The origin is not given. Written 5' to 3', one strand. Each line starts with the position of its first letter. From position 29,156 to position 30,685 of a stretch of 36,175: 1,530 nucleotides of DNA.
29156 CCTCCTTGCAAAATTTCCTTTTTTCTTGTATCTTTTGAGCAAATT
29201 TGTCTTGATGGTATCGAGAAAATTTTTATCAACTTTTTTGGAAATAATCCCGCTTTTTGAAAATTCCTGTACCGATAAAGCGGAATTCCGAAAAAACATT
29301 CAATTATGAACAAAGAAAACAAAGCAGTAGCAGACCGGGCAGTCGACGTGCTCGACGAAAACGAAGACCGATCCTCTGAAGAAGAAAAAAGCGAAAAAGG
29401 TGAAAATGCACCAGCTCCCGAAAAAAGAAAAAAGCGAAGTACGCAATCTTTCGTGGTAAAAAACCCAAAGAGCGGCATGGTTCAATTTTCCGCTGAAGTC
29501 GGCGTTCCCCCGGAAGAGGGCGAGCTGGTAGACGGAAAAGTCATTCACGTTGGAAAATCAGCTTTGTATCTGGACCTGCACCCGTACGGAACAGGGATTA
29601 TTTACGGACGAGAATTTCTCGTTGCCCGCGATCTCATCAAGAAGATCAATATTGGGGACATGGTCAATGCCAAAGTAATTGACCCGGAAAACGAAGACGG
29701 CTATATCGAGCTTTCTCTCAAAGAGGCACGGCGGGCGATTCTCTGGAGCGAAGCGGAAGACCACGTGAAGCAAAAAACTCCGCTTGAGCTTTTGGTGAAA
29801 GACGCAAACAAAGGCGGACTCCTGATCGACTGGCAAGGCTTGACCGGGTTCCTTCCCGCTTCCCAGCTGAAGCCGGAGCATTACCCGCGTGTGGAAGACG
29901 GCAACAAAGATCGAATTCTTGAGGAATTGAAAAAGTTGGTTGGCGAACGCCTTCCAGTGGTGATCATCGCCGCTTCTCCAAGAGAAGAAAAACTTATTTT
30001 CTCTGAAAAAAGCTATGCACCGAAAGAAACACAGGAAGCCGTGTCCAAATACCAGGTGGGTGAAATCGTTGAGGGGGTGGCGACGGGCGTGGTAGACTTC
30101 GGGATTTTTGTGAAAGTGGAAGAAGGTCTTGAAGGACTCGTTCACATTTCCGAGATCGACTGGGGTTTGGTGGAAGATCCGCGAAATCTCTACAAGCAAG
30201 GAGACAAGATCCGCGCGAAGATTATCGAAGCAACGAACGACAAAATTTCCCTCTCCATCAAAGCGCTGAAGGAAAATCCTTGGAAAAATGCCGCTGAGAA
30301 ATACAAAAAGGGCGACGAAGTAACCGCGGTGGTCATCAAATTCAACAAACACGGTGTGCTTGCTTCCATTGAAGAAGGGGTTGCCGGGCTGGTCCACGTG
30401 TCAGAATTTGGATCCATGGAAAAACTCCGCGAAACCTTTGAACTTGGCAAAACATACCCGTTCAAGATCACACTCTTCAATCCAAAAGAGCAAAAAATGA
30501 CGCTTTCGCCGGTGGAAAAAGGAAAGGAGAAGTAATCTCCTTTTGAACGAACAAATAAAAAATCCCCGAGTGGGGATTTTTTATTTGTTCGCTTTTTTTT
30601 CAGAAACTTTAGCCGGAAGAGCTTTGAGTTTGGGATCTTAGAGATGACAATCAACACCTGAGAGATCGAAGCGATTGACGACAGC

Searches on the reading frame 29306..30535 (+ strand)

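Call 60: search_protein_families(library=pfam, proteins=[window:29306-30535:+], max_evalue=0.01)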
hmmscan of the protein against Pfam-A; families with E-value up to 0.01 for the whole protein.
window:29306-30535:+ (409 aa): 6 families
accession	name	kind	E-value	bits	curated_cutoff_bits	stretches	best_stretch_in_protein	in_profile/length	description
PF00575.29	S1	-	2.5e-39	134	22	4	248-319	1-74/74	S1 RNA binding domain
PF23459.1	S1_RRP5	-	9e-08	33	27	0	333-385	1-55/72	RRP5 S1 domain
PF21710.3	Spt6_S1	-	3.3e-07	30.9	27.5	0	336-401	17-85/91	Spt6, S1/OB domain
PF21543.3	CvfB_2nd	-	0.00021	21.6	27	0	116-139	53-75/76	Virulence regulatory factor CvfB, second domain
PF24685.1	OB_RRP5_4th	-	0.0006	20.2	31.5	0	267-309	26-71/92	RRP5 OB-fold domain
PF04868.17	PDE6_gamma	-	0.0064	17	25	0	32-81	14-63/82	Retinal cGMP phosphodiesterase, gamma subunit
